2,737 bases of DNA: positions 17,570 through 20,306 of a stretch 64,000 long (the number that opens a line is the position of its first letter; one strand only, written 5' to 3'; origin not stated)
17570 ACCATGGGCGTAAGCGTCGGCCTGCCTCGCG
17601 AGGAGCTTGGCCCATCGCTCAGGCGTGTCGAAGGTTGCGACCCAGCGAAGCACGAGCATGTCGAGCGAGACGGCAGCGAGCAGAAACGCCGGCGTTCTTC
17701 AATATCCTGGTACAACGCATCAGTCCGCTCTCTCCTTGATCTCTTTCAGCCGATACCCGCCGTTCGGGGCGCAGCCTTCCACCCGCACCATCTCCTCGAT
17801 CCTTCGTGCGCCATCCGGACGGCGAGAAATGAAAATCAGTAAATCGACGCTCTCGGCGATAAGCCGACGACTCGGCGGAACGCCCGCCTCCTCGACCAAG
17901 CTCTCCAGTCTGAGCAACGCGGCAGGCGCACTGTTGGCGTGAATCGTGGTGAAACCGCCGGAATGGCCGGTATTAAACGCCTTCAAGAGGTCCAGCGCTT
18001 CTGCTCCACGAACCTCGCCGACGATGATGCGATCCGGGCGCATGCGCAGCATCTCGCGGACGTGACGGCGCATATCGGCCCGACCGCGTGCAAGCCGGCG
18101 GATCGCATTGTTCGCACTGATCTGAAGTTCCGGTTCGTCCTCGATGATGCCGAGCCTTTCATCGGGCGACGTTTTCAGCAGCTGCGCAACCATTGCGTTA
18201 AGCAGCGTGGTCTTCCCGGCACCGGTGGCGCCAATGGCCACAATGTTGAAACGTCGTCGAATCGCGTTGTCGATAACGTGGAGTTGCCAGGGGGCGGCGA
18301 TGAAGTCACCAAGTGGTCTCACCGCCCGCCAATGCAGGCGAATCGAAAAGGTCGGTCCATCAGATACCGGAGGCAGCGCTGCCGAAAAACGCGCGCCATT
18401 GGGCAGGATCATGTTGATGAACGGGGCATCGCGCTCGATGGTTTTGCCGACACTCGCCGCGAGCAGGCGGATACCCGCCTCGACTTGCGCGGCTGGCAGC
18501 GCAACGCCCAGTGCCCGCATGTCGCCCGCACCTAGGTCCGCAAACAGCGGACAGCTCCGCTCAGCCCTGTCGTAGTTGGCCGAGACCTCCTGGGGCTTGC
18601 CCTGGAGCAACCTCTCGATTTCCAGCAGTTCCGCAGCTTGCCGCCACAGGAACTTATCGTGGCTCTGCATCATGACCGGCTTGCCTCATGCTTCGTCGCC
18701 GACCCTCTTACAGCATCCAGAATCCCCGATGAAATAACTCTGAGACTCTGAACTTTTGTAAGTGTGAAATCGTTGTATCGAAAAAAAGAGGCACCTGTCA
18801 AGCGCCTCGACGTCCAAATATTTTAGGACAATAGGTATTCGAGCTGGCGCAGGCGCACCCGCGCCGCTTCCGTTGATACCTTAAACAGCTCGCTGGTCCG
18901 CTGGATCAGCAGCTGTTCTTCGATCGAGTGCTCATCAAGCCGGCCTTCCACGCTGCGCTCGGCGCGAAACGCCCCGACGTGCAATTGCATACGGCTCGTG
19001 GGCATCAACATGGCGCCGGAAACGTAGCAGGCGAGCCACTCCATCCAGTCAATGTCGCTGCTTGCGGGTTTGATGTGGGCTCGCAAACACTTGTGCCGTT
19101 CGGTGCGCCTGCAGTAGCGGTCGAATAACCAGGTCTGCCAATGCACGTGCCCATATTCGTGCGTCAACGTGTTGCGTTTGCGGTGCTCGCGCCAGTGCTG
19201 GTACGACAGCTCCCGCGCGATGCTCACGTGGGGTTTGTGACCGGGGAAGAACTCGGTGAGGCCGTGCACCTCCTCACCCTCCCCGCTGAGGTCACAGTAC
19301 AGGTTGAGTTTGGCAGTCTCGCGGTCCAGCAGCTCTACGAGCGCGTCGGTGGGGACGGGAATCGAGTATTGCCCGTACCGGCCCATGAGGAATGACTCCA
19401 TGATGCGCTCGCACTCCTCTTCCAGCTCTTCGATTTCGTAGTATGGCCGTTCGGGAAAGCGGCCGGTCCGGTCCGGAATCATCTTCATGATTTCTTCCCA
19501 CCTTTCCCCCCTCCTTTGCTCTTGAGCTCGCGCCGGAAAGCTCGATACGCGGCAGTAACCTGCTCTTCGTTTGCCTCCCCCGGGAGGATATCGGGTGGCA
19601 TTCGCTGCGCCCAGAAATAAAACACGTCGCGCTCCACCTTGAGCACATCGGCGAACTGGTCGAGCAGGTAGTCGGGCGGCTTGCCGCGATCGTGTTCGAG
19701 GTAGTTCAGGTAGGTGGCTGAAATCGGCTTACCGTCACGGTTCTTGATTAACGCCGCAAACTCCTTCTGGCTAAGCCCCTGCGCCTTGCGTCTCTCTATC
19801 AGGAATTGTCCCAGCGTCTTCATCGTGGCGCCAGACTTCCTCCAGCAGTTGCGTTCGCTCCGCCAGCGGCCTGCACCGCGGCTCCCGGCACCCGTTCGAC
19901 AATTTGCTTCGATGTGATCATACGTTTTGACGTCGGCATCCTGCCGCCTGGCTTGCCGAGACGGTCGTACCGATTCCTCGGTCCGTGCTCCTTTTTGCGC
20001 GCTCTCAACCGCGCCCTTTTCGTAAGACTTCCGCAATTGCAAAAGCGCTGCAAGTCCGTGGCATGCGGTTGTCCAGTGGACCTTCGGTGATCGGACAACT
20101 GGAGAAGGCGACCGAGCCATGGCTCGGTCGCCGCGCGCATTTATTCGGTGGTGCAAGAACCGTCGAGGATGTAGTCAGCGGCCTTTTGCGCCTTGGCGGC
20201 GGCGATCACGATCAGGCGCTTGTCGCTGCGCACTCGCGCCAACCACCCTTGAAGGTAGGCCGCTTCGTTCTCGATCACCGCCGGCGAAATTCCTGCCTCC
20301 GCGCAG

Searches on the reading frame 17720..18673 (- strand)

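Call 103: search_protein_families(library=padloc, proteins=[window:17720-18673:-], max_evalue=0.00001)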
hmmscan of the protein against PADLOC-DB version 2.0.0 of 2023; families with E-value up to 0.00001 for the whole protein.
window:17720-18673:- (317 aa): 1 family
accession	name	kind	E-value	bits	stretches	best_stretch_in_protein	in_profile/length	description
PDLC04140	mad8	-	2.1e-08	32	1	134-211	20-110/314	mads_8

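Call 104: search_protein_families(library=pfam, proteins=[window:17720-18673:-], max_evalue=0.0001)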
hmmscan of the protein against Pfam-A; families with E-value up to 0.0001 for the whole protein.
window:17720-18673:- (317 aa): 1 family
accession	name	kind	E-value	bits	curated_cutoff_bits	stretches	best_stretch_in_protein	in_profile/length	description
PF00437.27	T2SSE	-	4.7e-36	124.6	24.9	1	90-280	77-273/370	Type II/IV secretion system protein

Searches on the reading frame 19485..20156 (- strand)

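Call 103: search_protein_families(library=padloc, proteins=[window:19485-20156:-], max_evalue=0.00001)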
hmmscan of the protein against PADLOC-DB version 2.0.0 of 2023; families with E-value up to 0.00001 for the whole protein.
window:19485-20156:- (223 aa): 1 family
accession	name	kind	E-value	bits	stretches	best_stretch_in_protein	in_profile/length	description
PDLC02926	HTH_VI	-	3.9e-06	25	1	115-186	2-67/92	-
